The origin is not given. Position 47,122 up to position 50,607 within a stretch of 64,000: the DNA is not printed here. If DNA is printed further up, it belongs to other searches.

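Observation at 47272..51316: Candidate undescribed two-gene defence system: stand-alone SIR2_2 NADase-like protein coupled to a 1061-aa domain-less helical partner (a split DSR-like architecture)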

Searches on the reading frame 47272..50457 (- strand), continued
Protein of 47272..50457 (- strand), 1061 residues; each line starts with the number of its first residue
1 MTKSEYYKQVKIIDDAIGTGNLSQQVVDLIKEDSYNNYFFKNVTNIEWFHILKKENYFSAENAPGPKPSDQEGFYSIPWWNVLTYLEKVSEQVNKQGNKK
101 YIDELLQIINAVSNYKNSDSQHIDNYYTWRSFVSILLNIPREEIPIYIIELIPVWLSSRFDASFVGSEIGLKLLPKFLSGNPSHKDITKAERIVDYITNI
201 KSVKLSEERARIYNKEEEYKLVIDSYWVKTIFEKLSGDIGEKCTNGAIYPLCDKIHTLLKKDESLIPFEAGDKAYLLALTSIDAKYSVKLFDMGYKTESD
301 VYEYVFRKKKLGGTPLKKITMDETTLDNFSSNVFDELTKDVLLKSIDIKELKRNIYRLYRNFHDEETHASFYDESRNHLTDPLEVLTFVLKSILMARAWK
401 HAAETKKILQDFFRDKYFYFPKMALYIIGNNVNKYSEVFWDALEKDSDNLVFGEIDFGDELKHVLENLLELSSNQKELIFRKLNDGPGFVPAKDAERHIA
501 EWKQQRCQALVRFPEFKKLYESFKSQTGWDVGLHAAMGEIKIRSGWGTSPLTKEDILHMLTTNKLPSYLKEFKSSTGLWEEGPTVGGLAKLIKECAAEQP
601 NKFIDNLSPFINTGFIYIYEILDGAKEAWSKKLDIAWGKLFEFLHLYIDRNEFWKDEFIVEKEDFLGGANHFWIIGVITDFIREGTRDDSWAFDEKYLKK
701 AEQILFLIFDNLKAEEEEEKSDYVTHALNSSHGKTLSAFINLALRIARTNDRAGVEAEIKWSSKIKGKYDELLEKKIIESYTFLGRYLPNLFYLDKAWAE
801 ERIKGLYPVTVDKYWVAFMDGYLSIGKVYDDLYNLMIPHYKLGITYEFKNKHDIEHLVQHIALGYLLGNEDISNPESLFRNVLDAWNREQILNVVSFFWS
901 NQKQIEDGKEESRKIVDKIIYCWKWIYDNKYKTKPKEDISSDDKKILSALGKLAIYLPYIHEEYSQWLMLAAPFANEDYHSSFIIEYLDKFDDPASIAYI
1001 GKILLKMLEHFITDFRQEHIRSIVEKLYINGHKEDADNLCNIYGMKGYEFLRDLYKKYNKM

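Call 68: find_encoding_contigs(protein=P0009, flank=3500, max_places=1)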
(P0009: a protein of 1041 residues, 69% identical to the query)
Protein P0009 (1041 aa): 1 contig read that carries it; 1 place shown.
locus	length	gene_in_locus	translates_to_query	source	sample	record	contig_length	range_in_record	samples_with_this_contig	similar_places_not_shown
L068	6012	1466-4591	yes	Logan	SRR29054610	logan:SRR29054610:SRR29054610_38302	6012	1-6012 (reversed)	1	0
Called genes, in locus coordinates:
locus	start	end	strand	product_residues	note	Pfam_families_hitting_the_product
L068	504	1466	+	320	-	PF13289:SIR2_2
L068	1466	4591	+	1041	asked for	-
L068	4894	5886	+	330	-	-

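Call 69: find_encoding_contigs(protein=P0010, flank=3500, max_places=1)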
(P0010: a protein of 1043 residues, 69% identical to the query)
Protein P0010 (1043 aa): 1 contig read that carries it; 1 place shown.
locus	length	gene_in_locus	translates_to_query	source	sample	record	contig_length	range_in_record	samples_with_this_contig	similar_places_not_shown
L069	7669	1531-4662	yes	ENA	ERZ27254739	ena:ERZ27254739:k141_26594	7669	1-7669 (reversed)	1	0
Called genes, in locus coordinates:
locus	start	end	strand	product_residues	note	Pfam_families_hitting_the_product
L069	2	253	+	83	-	?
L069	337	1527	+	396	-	PF13289:SIR2_2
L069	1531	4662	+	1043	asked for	-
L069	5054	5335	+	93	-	-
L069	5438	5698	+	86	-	-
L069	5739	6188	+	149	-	PF01814:Hemerythrin (faint)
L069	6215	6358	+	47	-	-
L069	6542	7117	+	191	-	PF01558:POR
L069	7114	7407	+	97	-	PF00037:Fer4 (faint), PF12837:Fer4_6 (faint), PF14697:Fer4_21, PF12838:Fer4_7 (weak)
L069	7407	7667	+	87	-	?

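Call 70: find_encoding_contigs(protein=P0012, flank=3500, max_places=1)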
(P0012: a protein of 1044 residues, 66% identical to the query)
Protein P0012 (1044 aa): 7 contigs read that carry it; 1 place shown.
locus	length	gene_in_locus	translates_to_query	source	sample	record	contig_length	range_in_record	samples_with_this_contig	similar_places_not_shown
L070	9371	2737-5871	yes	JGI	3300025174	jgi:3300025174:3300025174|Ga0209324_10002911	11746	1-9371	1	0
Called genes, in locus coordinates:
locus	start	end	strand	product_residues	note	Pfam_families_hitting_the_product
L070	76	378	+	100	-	PF01527:HTH_Tnp_1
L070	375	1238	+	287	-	PF13276:HTH_21, PF00665:rve, PF13683:rve_3, PF13333:rve_2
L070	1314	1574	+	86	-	PF10543:ORF6N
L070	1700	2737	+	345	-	PF13289:SIR2_2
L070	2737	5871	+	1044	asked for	-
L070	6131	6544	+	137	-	PF13280:WYL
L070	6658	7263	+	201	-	-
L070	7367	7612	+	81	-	-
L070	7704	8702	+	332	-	PF20551:DUF6765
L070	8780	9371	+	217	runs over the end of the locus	PF02661:Fic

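Call 75: search_protein_families(library=padloc, proteins=[L001:1780-2736:+, L002:3801-4997:+, L062:5132-6004:+, L061:929-1948:+, L004:220-1281:+, L059:572-1432:+, L007:2608-3690:+, L020:5036-6004:+], max_evalue=0.00001)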
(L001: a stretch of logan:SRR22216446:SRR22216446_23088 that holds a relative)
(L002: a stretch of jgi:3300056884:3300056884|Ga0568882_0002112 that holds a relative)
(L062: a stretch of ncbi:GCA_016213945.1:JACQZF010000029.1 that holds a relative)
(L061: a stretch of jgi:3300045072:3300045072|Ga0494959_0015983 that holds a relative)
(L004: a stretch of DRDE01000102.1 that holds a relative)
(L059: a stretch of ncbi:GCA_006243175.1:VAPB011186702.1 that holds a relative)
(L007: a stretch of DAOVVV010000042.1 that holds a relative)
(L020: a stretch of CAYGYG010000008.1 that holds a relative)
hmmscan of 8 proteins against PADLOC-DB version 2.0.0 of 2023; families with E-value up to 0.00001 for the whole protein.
L001:1780-2736:+ (318 aa): 7 families
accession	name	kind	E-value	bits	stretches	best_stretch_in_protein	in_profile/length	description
PDLC04166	Dsr1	-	7.6e-73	243.9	1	2-317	7-300/1227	-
PDLC04167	Dsr1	-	8.4e-14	48.3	1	156-296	140-287/1248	-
PDLC03856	LmuA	-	3.3e-11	41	1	16-279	13-253/433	-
PDLC00407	ThsA1|ThsA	-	5.7e-09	33.1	0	10-43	12-45/478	STALD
PDLC02183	Dsr1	-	1.1e-08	31.3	0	3-43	6-46/1275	-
PDLC04968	PDC-S25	-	4.4e-08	30.6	0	154-233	158-238/517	-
PDLC00409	ThsA1|ThsA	-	4.8e-07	27.4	0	141-248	119-222/242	STALD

L002:3801-4997:+ (398 aa): 3 families
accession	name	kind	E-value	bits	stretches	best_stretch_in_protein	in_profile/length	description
PDLC04166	Dsr1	-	5.7e-49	164.8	1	100-395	20-298/1227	-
PDLC00407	ThsA1|ThsA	-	2.8e-10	37.5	1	240-324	129-215/478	STALD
PDLC00409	ThsA1|ThsA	-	5.5e-07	27.2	0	100-328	18-220/242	STALD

L062:5132-6004:+ (290 aa): 3 families
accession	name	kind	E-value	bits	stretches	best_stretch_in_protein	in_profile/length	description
PDLC04166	Dsr1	-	4.7e-27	92.2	1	23-288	26-289/1227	-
PDLC00407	ThsA1|ThsA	-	5.4e-07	26.6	0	162-253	148-245/478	STALD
PDLC04167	Dsr1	-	1.2e-06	24.5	1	116-220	110-220/1248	-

L061:929-1948:+ (339 aa): 3 families
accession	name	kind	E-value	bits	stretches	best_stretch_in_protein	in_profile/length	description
PDLC00407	ThsA1|ThsA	-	3.2e-11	40.5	1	36-286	16-237/478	STALD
PDLC00409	ThsA1|ThsA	-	8.8e-11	39.6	1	37-268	18-220/242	STALD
PDLC03856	LmuA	-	3.6e-10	37.6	1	29-254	4-215/433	-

L004:220-1281:+ (353 aa): 4 families
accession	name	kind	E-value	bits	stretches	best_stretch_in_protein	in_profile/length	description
PDLC00407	ThsA1|ThsA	-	5.6e-20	69.4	1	50-295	11-246/478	STALD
PDLC03856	LmuA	-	1.2e-18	65.5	1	48-277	4-234/433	-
PDLC00409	ThsA1|ThsA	-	1.5e-16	58.5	1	50-286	12-237/242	STALD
PDLC04968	PDC-S25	-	1.3e-08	32.4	1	147-258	138-241/517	-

L059:572-1432:+ (286 aa): 5 families
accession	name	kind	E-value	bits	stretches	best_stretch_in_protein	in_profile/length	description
PDLC04166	Dsr1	-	2.7e-40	136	1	11-227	20-236/1227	-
PDLC03856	LmuA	-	6.2e-18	63.2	1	12-255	13-255/433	-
PDLC00407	ThsA1|ThsA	-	4.5e-15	53.2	1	9-227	15-224/478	STALD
PDLC00409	ThsA1|ThsA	-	5.4e-12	43.6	1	118-229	108-227/242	STALD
PDLC04968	PDC-S25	-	1.1e-09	35.9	1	14-212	23-238/517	-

L007:2608-3690:+ (360 aa): 3 families
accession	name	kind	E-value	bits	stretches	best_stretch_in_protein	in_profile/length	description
PDLC00407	ThsA1|ThsA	-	2.4e-16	57.4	1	56-291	11-219/478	STALD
PDLC00409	ThsA1|ThsA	-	2e-14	51.5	1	56-292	12-220/242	STALD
PDLC03856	LmuA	-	2.5e-13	48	1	53-277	3-214/433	-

L020:5036-6004:+ (322 aa): 3 families
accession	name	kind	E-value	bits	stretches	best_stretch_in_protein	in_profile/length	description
PDLC03856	LmuA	-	5.5e-21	73.2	1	16-243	3-232/433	-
PDLC00407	ThsA1|ThsA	-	3.5e-15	53.6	1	22-242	14-225/478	STALD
PDLC00409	ThsA1|ThsA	-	6.1e-13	46.7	1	23-245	16-229/242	STALD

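Call 81: search_dna_similar(query=P0109, collection=plasmids, mode=protein, max_evalue=0.001, max_rows=15)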
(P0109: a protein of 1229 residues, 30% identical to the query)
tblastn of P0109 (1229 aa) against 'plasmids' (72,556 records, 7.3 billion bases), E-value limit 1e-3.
Records with a match: 124; places in all: 126; records where one place covers at least 80% of the query: 2.
Best place of each record, by identity: <60% 124.
By first word of the organism name: Bacillus 118; Vibrio 2; Hymenobacter 1; Pantoea 1; Rhodococcus 1; Acinetobacter 1.
By predicted mobility (MOB-suite, as given by PLSDB): conjugative 96; non-mobilizable 26; mobilizable 2.
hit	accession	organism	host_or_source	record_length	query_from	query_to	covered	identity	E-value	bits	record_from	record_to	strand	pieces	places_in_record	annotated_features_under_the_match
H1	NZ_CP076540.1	Bacillus thuringiensis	-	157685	9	1108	80%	26.4%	2e-32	252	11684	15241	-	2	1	SIR2 family protein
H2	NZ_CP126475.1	Bacillus thuringiensis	mixed culture,termite gut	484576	7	1223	83%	25.5%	8e-32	233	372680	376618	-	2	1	SIR2 family protein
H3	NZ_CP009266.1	Vibrio coralliilyticus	-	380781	1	1216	78%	25.5%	8e-38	293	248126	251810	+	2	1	hypothetical protein | SIR2 family protein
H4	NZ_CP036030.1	Bacillus mycoides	cell culture,soil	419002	7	1229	72%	27.1%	3e-38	277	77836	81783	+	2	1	SIR2 family protein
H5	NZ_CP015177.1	Bacillus thuringiensis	Bombyx mori,cell culture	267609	10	1050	71%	27.7%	2e-32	244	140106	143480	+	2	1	SIR2 family protein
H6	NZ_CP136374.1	Bacillus mycoides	whole organism,soil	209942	7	1229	72%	26.9%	2e-37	267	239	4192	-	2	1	SIR2 family protein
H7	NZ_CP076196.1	Bacillus anthracis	Bos taurus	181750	4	1108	67%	28.7%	2e-33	248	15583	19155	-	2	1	SIR2 family protein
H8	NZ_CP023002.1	Bacillus anthracis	Bos primigenius taurus,tissue ...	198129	4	1108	67%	28.7%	2e-33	248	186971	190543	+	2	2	SIR2 family protein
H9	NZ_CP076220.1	Bacillus anthracis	soil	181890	4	1108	67%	28.7%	5e-33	246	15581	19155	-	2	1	SIR2 family protein | hypothetical protein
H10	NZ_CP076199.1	Bacillus anthracis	soil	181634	9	1108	66%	28.6%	4e-33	247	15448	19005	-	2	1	SIR2 family protein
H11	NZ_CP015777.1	Bacillus anthracis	whole organism,environmental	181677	9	1108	66%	28.6%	4e-33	247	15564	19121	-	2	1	SIR2 family protein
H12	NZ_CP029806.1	Bacillus anthracis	Cultured isolate,Animal hide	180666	9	1108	66%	28.6%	4e-33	247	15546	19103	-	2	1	SIR2 family protein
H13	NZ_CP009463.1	Bacillus anthracis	Wool from Pakistan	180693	9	1108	66%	28.6%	4e-33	247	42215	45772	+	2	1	SIR2 family protein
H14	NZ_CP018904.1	Bacillus anthracis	Cow,bacterial culture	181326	9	1108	66%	28.6%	4e-33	247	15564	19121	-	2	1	SIR2 family protein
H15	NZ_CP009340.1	Bacillus anthracis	pig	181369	9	1108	66%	28.6%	4e-33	247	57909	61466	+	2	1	SIR2 family protein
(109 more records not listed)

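Call 82: get_annotated_region(hit=H7, flank=1500)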
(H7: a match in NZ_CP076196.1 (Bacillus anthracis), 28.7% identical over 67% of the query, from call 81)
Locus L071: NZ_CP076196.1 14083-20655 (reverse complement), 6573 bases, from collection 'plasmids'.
description: Bacillus anthracis strain 188678-1 plasmid pXO1, complete sequence
organism: Bacillus anthracis (NCBI taxid 1392)
taxonomy: Bacteria; Bacillota; Bacilli; Bacillales; Bacillaceae; Bacillus; Bacillus anthracis
host: -; source: Bos taurus; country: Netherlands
typing (MOB-suite, as given by PLSDB): conjugative; replicon rep_cluster_125; relaxase MOBP; mating-pair formation MPF_T
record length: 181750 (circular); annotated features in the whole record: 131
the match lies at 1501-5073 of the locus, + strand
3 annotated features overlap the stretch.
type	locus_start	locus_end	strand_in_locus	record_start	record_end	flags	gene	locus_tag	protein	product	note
CDS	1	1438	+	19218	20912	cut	-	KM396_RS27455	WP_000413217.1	helix-turn-helix transcriptional regulator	-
CDS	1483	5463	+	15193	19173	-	-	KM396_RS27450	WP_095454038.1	SIR2 family protein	-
CDS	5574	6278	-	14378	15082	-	-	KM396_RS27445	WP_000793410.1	hypothetical protein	-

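Call 83: get_annotated_region(hit=H3, flank=2500)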
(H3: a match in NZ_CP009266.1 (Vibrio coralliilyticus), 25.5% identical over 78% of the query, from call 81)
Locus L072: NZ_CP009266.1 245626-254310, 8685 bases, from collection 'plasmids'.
description: Vibrio coralliilyticus strain OCN014 plasmid pOCN014, complete sequence
organism: Vibrio coralliilyticus (NCBI taxid 190893)
taxonomy: Bacteria; Pseudomonadota; Gammaproteobacteria; Vibrionales; Vibrionaceae; Vibrio; Vibrio coralliilyticus
host: -; source: -; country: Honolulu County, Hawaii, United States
typing (MOB-suite, as given by PLSDB): mobilizable; replicon rep_cluster_564; relaxase MOBF
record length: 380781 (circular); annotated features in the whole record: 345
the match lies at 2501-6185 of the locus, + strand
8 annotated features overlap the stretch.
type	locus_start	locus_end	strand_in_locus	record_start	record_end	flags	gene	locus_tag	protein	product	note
CDS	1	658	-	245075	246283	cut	-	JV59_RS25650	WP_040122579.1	hypothetical protein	-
CDS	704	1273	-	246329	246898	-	-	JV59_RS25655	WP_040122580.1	SLATT domain-containing protein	-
CDS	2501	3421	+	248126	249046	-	-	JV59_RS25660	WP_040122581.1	SIR2 family protein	-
CDS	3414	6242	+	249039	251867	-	-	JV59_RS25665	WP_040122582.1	hypothetical protein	-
CDS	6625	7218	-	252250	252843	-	-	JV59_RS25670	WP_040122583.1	hypothetical protein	-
CDS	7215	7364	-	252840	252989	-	-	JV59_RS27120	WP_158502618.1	hypothetical protein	-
CDS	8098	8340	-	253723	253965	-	-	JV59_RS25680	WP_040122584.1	type II toxin-antitoxin system Phd/YefM family antitoxin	GO:0045927 - positive regulation of growth [Evidence IEA]; GO:0006355 - regulation of DNA-templated transcription ...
CDS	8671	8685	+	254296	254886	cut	-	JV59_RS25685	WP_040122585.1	Crp/Fnr family transcriptional regulator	GO:0006355 - regulation of DNA-templated transcription [Evidence IEA]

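Call 84: search_protein_families(library=ncbifam, proteins=[L071:1483-5463:+, L072:2501-3421:+, L072:3414-6242:+], max_evalue=0.001)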
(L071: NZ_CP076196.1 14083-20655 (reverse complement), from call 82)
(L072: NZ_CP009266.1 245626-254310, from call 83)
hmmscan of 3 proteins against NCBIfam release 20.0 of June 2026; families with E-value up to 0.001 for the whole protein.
L071:1483-5463:+ (1326 aa): 0 families

L072:2501-3421:+ (306 aa): 1 family
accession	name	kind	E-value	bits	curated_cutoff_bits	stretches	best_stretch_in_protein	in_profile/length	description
NF041818.1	Dsr1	equivalog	7.2e-11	40.5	1400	1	9-212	8-221/1263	anti-phage defense-associated sirtuin Dsr1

L072:3414-6242:+ (942 aa): 0 families

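Call 85: search_protein_families(library=padloc, proteins=[L071:1483-5463:+, L072:2501-3421:+, L072:3414-6242:+], max_evalue=0.001)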
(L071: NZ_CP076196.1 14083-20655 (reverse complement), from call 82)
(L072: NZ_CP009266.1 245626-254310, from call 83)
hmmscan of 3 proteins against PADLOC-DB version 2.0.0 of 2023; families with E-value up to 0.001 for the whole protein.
L071:1483-5463:+ (1326 aa): 1 family
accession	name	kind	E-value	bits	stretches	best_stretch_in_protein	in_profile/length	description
PDLC04166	Dsr1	-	7.3e-141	469.2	2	7-570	3-545/1227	-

L072:2501-3421:+ (306 aa): 9 families
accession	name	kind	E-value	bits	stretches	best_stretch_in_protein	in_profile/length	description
PDLC04166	Dsr1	-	1.6e-58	196.4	1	4-304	5-301/1227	-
PDLC00407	ThsA1|ThsA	-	9.3e-20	68.7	1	14-237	12-223/478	STALD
PDLC00409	ThsA1|ThsA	-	3.5e-17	60.6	1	14-235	13-222/242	STALD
PDLC04167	Dsr1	-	2e-14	50.3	1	9-212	8-215/1248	-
PDLC03856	LmuA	-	1.5e-13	48.7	1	17-216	10-212/433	-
PDLC02183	Dsr1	-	9.1e-11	38.2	1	9-211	8-220/1275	-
PDLC04968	PDC-S25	-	4.7e-10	37.1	1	105-236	138-259/517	-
PDLC04967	PDC-S25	-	1.7e-06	25.4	1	113-214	148-244/528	-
PDLC02420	Aga_SIR2-PNTD1-PNTD2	-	6.6e-06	22.6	0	19-93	16-87/1010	Class I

L072:3414-6242:+ (942 aa): 1 family
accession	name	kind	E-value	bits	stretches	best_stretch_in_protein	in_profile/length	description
PDLC04166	Dsr1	-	5.6e-113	376.8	1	11-924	311-1213/1227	-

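Call 100: search_protein_representatives(alignment_id=A1)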
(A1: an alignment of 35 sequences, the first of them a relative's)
Query: 35 sequences, 1058 profile positions. Proteins with E-value up to 0.001 (for the whole library): 4145; up to 1e-10: 3045; up to 1e-30: 1423. The best 150 are listed.
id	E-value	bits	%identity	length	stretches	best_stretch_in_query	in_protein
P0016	0.0e+00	1540.1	-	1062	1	2-1055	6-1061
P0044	0.0e+00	1432.1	-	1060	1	2-1057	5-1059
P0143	0.0e+00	1404.0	-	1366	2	4-1057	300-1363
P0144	0.0e+00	1367.8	-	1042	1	17-1053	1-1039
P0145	0.0e+00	1331.4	-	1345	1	4-1055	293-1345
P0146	0.0e+00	1270.7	-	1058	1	17-1056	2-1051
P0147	0.0e+00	1256.0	-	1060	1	17-1056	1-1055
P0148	0.0e+00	1247.1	-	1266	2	365-1055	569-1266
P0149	0.0e+00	1223.4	-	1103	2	365-1051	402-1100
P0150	0.0e+00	1214.2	-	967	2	365-1056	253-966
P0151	0.0e+00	1206.6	-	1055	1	3-1056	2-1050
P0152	0.0e+00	1200.0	-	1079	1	4-1055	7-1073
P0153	0.0e+00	1199.0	-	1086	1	2-1056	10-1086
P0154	0.0e+00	1193.1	-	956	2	364-1056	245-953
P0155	0.0e+00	1171.6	-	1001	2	371-1057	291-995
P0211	3.2e-248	843.2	-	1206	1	2-1057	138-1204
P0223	4.8e-239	812.9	-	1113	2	365-1055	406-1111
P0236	1.8e-225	767.9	-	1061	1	19-1055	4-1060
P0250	7.1e-211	719.6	-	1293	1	3-1055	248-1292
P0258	9.5e-204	696.0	-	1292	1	2-1055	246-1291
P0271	7.7e-193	659.9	-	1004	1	47-1054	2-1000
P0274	3.0e-191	654.6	-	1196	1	2-1056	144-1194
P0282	2.5e-187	641.7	-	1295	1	2-1054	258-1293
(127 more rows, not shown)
